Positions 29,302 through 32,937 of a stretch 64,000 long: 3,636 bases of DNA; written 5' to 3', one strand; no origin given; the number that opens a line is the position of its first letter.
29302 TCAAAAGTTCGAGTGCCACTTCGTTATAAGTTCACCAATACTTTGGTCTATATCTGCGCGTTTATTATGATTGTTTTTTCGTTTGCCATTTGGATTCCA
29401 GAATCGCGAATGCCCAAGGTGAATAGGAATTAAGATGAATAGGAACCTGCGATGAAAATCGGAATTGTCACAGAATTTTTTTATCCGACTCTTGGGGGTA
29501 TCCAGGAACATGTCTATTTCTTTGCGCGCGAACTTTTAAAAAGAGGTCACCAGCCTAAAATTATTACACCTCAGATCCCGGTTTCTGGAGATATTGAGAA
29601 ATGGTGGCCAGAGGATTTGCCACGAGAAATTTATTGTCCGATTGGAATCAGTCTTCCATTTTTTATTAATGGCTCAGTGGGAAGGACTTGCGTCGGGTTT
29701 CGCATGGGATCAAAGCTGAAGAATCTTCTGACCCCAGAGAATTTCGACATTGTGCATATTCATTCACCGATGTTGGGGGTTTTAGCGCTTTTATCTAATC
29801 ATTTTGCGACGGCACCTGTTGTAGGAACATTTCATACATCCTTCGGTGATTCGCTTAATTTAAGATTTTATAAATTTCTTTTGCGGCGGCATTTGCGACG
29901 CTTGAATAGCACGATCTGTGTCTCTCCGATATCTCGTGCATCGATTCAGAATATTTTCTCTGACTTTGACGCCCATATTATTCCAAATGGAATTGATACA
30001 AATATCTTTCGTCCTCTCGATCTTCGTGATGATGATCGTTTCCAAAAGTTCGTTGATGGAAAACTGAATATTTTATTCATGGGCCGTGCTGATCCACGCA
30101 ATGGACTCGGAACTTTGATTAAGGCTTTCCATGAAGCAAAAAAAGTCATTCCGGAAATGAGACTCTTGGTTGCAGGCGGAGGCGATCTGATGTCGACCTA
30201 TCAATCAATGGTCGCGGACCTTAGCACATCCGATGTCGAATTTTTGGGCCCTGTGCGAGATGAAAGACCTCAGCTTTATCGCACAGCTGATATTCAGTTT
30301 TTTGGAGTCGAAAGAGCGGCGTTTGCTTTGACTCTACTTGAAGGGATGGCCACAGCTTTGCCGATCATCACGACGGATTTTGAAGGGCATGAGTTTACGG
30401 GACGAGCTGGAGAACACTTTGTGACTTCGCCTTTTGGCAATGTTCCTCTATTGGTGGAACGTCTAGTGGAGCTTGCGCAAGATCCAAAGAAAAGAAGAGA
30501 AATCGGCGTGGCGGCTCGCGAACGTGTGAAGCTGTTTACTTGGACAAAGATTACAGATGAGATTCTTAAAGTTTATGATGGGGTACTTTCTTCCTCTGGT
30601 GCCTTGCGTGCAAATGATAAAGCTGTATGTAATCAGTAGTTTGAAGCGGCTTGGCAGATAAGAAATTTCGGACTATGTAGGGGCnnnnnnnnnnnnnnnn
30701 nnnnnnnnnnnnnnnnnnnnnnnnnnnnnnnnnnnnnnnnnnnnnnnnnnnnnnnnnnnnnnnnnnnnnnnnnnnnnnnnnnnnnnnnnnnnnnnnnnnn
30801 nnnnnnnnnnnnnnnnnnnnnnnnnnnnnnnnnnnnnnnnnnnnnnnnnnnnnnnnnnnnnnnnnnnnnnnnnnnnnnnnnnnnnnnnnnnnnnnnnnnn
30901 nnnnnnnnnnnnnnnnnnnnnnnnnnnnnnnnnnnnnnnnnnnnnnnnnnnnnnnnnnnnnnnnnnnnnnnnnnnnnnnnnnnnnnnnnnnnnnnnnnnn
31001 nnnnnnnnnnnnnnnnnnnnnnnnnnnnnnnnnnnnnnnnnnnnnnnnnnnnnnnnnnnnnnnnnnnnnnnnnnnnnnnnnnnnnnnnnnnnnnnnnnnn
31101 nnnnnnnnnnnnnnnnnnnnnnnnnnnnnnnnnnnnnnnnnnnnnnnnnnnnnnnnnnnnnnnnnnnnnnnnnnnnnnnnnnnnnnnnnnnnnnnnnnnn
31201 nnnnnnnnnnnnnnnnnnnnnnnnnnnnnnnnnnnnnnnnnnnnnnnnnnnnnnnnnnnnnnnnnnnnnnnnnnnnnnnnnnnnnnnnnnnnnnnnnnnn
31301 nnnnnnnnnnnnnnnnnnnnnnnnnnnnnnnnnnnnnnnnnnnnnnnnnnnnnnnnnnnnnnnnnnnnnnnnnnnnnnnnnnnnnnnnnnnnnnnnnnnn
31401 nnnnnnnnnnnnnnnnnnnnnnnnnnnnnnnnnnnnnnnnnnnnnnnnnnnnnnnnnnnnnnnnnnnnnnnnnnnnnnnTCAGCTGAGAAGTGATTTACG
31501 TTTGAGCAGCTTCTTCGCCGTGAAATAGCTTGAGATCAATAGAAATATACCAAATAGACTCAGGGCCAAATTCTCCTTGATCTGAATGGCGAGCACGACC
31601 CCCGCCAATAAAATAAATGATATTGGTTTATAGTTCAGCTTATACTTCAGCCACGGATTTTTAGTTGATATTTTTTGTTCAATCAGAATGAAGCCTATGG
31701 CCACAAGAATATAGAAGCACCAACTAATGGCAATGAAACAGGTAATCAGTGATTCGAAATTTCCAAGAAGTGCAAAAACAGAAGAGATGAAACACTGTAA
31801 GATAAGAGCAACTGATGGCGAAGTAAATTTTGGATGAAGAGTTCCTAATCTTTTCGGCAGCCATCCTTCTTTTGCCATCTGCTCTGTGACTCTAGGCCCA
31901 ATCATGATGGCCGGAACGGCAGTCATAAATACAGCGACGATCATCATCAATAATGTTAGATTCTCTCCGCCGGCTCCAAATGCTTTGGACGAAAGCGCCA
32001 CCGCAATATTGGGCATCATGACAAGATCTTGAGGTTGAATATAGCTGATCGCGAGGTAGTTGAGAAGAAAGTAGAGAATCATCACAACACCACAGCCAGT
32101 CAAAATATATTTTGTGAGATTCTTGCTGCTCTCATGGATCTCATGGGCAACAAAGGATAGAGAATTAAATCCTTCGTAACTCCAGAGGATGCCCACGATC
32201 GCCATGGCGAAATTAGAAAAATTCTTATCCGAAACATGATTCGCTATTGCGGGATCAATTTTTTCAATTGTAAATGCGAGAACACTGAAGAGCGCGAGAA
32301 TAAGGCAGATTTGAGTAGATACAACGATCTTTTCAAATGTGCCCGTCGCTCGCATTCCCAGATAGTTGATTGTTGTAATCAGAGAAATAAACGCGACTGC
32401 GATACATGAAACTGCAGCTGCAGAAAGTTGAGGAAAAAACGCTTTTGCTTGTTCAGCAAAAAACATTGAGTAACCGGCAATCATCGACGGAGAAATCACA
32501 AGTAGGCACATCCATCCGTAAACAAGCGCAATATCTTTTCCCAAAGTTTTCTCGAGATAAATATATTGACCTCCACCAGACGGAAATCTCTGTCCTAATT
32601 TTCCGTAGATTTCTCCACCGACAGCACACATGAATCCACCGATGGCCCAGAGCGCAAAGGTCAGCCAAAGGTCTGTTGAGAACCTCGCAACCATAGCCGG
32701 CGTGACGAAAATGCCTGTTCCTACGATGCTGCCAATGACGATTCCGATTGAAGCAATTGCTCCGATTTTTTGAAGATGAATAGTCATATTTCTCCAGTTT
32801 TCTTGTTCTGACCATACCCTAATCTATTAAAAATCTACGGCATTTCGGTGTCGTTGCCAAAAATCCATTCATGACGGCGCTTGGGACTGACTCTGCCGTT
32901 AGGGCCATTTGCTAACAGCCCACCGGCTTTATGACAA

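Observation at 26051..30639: Envelope-modification module: OMP barrel + NodB deacetylase fused to MprF-like flippase-type TM domain + GT4 glycosyltransferase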

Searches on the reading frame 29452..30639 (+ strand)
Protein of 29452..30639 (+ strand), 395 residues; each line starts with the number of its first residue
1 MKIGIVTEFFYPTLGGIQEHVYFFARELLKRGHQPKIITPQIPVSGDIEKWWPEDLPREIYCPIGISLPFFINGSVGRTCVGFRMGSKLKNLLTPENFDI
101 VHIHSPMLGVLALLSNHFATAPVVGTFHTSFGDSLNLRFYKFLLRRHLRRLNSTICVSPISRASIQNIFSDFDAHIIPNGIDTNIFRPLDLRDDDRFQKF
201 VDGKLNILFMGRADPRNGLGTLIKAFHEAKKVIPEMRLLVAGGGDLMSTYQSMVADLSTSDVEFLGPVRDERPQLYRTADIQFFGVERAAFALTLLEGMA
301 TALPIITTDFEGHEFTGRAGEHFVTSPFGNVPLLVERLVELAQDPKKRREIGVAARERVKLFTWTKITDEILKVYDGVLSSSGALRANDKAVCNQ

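Call 3: search_protein_families(library=pfam, proteins=[window:29452-30639:+], max_evalue=0.1)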
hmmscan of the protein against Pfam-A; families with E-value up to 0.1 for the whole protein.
window:29452-30639:+ (395 aa): 7 families
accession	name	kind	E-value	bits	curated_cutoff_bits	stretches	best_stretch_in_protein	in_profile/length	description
PF13439.12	Glyco_transf_4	-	2.9e-26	92.9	28.5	1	15-184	2-169/170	Glycosyltransferase Family 4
PF00534.26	Glycos_transf_1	-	8e-22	78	26.4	1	194-358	4-172/172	Glycosyl transferases group 1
PF13692.12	Glyco_trans_1_4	-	6.2e-19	69.1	27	1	206-344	3-142/142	Glycosyl transferases group 1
PF13579.12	Glyco_trans_4_4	-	5e-13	50.1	29.7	1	15-180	1-158/158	Glycosyl transferase 4-like domain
PF13524.12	Glyco_trans_1_2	-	3.6e-05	24.2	25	1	232-372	12-143/144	Glycosyl transferase-like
PF13477.12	Glyco_trans_4_2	-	0.0038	17.8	23.4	1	88-157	65-138/139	Glycosyl transferase 4-like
PF14737.11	DUF4470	-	0.0059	17.1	25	0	199-230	17-47/97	Domain of unknown function (DUF4470)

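Call 4: search_protein_families(library=ncbifam, proteins=[window:29452-30639:+], max_evalue=0.1)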
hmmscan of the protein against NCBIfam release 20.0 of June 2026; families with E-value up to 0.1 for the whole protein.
window:29452-30639:+ (395 aa): 31 families (the best 25 are shown)
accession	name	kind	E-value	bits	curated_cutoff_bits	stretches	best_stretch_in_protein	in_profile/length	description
TIGR04047.1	MSMEG_0565_glyc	hypoth_equivalog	2.9e-21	76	259.85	1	88-375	78-371/373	MSMEG_0565 family glycosyltransferase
TIGR03088.1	stp2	hypoth_equivalog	2e-19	69.9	409.05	1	174-379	162-374/374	TIGR03088 family PEP-CTERM/XrtA system glycosyltransferase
TIGR03999.1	thiol_BshA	equivalog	3.1e-18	65.9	273.7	1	1-379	1-374/375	N-acetyl-alpha-D-glucosaminyl L-malate synthase BshA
TIGR04063.1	stp3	hypoth_equivalog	3.1e-15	56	442.05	1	87-379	82-396/397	TIGR04063 family PEP-CTERM/XrtA system glycosyltransferase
TIGR04157.1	glyco_rSAM_CFB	subfamily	2.1e-14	53.4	400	1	147-358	166-388/406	TIGR04157 family glycosyltransferase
NF049988.1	MGlcDAGSynMgs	equivalog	2.3e-14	53.6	400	2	207-379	216-388/398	alpha-monoglucosyldiacylglycerol synthase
TIGR03449.1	mycothiol_MshA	equivalog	4e-14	52.3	462.5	1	175-378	191-403/406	D-inositol-3-phosphate glycosyltransferase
NF041876.1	EPS_EpsE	equivalog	9.2e-12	44.9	400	1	83-360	99-377/389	exopolysaccharide biosynthesis GT4 family glycosyltransferase EpsE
NF041010.1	glycosy_Agl16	equivalog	2.4e-11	43.1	575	1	112-377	96-350/352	glycosylation protein Agl16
TIGR02149.1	glgA_Coryne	subfamily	4.3e-11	42.6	302.4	1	148-378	142-390/391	glycogen synthase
NF038295.1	EPS_HpsP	equivalog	1.6e-09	37.3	550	1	153-378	156-387/388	hormogonium polysaccharide biosynthesis glycosyltransferase HpsP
NF038229.1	Glyco4_Geo_Pelo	equivalog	1.9e-09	37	400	1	89-378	47-336/338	GPMC system family 4 glycosyltransferase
TIGR03087.1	stp1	hypoth_equivalog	1.2e-07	31.3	316.65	1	173-371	197-390/397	TIGR03087 family PEP-CTERM/XrtA system glycosyltransferase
NF041879.1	EPS_EpsH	equivalog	1.9e-07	30.2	800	1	158-381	197-419/431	exopolysaccharide biosynthesis glycosyltransferase EpsH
NF047880.1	glyco_SdgA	exception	2.1e-07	29.9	800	1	139-368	258-480/488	serine-aspartate repeat adhesin O-glycosyltransferase SdgA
NF053787.1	GlcN_PG_synth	equivalog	1.2e-06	27.6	480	1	120-379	106-360/361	N-acetylglucosaminyl phosphatidylglycerol synthase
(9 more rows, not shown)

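Call 27: search_solved_structures(query=window:29452-30639:+, max_evalue=0.001)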
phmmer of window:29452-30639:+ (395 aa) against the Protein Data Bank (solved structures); distinct sequences matched with E-value up to 0.001: 26.
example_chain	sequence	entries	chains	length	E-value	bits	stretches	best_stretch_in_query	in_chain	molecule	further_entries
4n9w_A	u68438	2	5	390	4.4e-38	134.4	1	1-381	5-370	GDP-mannose-dependent alpha-(1-2)-phosphatidylinositol mannosyltransferase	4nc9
2gej_A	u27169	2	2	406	5.1e-38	134.2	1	1-381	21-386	PHOSPHATIDYLINOSITOL MANNOSYLTRANSFERASE (PimA)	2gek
3oka_A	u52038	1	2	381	8.6e-13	51.1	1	145-365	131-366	GDP-mannose-dependent alpha-(1-6)-phosphatidylinositol monomannoside mannosyltransferase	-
3okc_A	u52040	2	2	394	8.6e-13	51.1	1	145-366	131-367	GDP-mannose-dependent alpha-(1-6)-phosphatidylinositol monomannoside mannosyltransferase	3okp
2jjm_A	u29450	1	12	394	8.3e-12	47.9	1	2-379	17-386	GLYCOSYL TRANSFERASE, GROUP 1 FAMILY PROTEIN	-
3mbo_A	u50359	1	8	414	1e-11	47.6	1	2-379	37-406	Glycosyltransferase, group 1 family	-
6kih_A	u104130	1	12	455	6.2e-11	45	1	149-380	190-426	Tll1590 protein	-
3c4q_A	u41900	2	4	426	5.4e-10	41.9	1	96-381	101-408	Predicted glycosyltransferases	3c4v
3c48_A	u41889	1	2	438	6.1e-10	41.7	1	96-381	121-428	Predicted glycosyltransferases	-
6tvp_A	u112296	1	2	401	7.8e-10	41.4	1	144-378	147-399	Alpha-maltose-1-phosphate synthase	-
7qsg_A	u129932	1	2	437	7.7e-09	38.1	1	138-380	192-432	D-inositol 3-phosphate glycosyltransferase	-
5d00_A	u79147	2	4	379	2.6e-08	36.4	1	3-375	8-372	N-acetyl-alpha-D-glucosaminyl L-malate synthase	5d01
6n1x_A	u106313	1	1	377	1.1e-07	34.3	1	1-322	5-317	Glycosyltransferase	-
6d9t_A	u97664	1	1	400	1.2e-07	34.1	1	1-322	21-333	Glycosyl transferase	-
8qoy_A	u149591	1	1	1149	2.4e-07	33.2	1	208-329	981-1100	TagF-like capsule polymerase Cps3D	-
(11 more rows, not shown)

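Call 29: search_solved_structures(query=window:29452-30639:+, max_evalue=1e-20, show_alignments=1)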
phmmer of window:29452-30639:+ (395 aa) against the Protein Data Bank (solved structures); distinct sequences matched with E-value up to 1e-20: 2.
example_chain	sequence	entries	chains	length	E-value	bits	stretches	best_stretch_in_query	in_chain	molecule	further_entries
4n9w_A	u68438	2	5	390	4.4e-38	134.4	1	1-381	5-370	GDP-mannose-dependent alpha-(1-2)-phosphatidylinositol mannosyltransferase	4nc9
2gej_A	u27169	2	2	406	5.1e-38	134.2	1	1-381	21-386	PHOSPHATIDYLINOSITOL MANNOSYLTRANSFERASE (PimA)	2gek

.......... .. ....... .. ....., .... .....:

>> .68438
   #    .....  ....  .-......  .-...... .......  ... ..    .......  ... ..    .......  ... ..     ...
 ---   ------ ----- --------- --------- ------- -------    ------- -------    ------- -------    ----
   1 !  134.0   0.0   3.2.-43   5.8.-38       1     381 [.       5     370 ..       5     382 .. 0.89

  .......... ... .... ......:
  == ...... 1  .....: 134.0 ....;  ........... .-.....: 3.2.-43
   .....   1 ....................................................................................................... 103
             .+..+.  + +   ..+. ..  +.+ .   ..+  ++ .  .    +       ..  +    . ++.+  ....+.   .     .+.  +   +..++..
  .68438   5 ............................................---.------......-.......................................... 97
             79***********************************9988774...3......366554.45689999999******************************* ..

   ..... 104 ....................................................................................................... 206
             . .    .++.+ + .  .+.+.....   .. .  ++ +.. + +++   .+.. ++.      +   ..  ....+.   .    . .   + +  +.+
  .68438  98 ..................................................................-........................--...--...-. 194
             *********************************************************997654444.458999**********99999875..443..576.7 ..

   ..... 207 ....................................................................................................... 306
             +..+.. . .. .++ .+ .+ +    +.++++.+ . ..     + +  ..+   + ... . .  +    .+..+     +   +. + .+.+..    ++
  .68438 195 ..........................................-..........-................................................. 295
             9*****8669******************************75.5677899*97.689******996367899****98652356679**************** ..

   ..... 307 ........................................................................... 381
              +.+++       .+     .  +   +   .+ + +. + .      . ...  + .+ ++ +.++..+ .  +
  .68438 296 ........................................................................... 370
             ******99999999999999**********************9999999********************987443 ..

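Call 46: find_homologous_proteins(query=window:29452-30639:+, max_evalue=1e-30)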
Query window:29452-30639:+ (395 aa): 424 proteins with E <= 1e-30 among 8000 candidates; the best 120 are listed.
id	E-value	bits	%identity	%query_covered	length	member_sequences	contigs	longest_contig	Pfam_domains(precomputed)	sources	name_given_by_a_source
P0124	8.5e-267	902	100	100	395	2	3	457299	PF00534.27,PF13579.13,PF13439.13,PF13692.13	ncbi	-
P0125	8.4e-180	616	67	97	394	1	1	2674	PF00534.27,PF13579.13,PF13524.13,PF13439.13,PF13692.13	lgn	-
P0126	1.4e-133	464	52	97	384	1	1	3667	PF00534.27,PF13579.13,PF13524.13,PF13439.13,PF13692.13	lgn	-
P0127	1.2e-130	454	53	97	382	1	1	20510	PF00534.27,PF13579.13,PF13524.13,PF13439.13,PF13692.13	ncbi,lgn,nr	ncbi:MAG: glycosyltransferase family 4 protein [Bdellovibrionales bacterium]|nr:glycosyltransferase 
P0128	2.1e-130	453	54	97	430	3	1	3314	PF00534.27,PF13579.13,PF13524.13,PF13439.13,PF13692.13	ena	-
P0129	5.5e-130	452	54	96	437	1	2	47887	PF00534.27,PF13579.13,PF13524.13,PF13439.13,PF20706.4,PF13692.13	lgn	-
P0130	6.5e-130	452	54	96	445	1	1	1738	PF00534.27,PF13579.13,PF13524.13,PF13439.13,PF13692.13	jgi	jgi:phosphatidylinositol alpha-mannosyltransferase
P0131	8.1e-129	448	53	97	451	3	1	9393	PF00534.27,PF13579.13,PF13524.13,PF13439.13,PF13692.13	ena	-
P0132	1.1e-128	448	51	96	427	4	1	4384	PF00534.27,PF13579.13,PF13524.13,PF13439.13,PF20706.4,PF13692.13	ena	-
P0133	2.4e-128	446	52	97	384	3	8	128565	PF00534.27,PF13579.13,PF13439.13,PF13692.13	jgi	-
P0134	5.1e-127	442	53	97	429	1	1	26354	PF00534.27,PF13579.13,PF13524.13,PF13439.13,PF13692.13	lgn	-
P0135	2.0e-126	440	53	96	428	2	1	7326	PF00534.27,PF13579.13,PF13524.13,PF13439.13,PF13692.13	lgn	-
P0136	1.6e-125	437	52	96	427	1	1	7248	PF00534.27,PF13579.13,PF13524.13,PF13439.13,PF13692.13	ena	-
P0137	3.6e-125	436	50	97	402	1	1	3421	PF00534.27,PF13579.13,PF13439.13,PF13692.13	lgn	-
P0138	6.4e-125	435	51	97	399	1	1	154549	PF00534.27,PF13579.13,PF13439.13,PF20706.4,PF13692.13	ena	-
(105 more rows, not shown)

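Call 47: find_encoding_contigs(protein=P0127, flank=10000, max_places=2)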
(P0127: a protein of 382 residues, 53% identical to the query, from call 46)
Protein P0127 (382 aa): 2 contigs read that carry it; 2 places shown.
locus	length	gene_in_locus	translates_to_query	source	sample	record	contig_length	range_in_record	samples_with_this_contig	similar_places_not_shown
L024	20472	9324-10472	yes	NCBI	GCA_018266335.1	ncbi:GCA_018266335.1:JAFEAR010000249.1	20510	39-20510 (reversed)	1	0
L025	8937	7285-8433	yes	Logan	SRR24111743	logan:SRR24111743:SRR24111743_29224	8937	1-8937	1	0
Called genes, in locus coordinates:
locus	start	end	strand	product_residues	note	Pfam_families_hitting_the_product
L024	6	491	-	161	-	-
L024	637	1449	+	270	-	PF14394:DUF4423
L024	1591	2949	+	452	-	PF00270:DEAD, PF04851:ResIII, PF00271:Helicase_C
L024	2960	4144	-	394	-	PF08486:SpoIID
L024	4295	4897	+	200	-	-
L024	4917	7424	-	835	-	PF03176:MMPL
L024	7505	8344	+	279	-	PF01522:Polysacc_deac_1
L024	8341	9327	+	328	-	PF03706:LPG_synthase_TM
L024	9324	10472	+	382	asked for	PF13439:Glyco_transf_4, PF13579:Glyco_trans_4_4, PF00534:Glycos_transf_1, PF13692:Glyco_trans_1_4, PF13524:Glyco_trans_1_2 (weak)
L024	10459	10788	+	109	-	PF03091:CutA1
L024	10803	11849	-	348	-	PF01844:HNH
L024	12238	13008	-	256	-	PF03372:Exo_endo_phos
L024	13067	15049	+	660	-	PF17804:TSP_NTD, PF00595:PDZ, PF17820:PDZ_6 (faint), PF03572:Peptidase_S41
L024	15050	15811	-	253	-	PF00075:RNase_H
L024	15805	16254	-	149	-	PF02566:OsmC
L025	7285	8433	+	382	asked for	PF13439:Glyco_transf_4, PF13579:Glyco_trans_4_4, PF00534:Glycos_transf_1, PF13692:Glyco_trans_1_4, PF13524:Glyco_trans_1_2 (weak)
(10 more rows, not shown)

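Call 48: find_encoding_contigs(protein=P0138, flank=10000, max_places=2)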
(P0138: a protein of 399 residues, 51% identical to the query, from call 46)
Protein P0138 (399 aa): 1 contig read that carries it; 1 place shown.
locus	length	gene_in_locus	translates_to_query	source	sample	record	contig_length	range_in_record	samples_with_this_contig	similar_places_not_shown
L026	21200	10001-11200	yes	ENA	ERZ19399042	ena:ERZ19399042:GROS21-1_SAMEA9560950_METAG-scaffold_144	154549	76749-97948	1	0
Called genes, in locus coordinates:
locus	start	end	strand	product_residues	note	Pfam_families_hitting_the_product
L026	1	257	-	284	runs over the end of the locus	PF01048:PNP_UDP_1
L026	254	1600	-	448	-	PF02885:Glycos_trans_3N, PF00591:Glycos_transf_3, PF07831:PYNP_C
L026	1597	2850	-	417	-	PF01676:Metalloenzyme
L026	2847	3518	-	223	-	PF01791:DeoC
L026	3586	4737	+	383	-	PF00953:Glycos_transf_4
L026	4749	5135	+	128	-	-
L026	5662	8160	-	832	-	PF03176:MMPL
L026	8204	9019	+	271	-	PF01522:Polysacc_deac_1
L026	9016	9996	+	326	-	PF03706:LPG_synthase_TM (weak)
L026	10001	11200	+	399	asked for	PF13439:Glyco_transf_4, PF13579:Glyco_trans_4_4, PF20706:GT4-conflict (faint), PF00534:Glycos_transf_1, PF13692:Glyco_trans_1_4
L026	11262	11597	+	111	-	-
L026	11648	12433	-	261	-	PF00557:Peptidase_M24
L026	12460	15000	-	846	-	PF00912:Transgly, PF00905:Transpeptidase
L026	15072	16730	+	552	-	PF00496:SBP_bac_5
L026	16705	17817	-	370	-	PF04932:Wzy_C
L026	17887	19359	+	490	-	-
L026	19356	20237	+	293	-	PF00795:CN_hydrolase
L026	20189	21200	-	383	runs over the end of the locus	PF00912:Transgly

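Call 72: search_protein_families(library=pfam, proteins=[L026:11262-11597:+], max_evalue=1)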
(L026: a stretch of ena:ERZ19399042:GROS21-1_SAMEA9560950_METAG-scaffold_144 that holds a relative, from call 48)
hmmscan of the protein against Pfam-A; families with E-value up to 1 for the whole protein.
L026:11262-11597:+ (111 aa): 1 family
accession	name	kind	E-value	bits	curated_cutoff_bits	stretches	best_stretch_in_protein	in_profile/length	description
PF13620.12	CarboxypepD_reg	-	0.023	15.5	32.3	1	42-89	2-54/82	Carboxypeptidase regulatory-like domain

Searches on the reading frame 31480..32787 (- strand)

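Call 26: search_protein_families(library=pfam, proteins=[window:31480-32787:-], max_evalue=0.001)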
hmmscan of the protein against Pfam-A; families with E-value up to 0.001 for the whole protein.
window:31480-32787:- (435 aa): 2 families
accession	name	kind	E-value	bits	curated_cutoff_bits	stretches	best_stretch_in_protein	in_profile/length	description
PF13520.12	AA_permease_2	-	1.4e-43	149.9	27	1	9-401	2-401/427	Amino acid permease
PF00324.27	AA_permease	-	8.5e-24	84.5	24.6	1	16-410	5-425/470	Amino acid permease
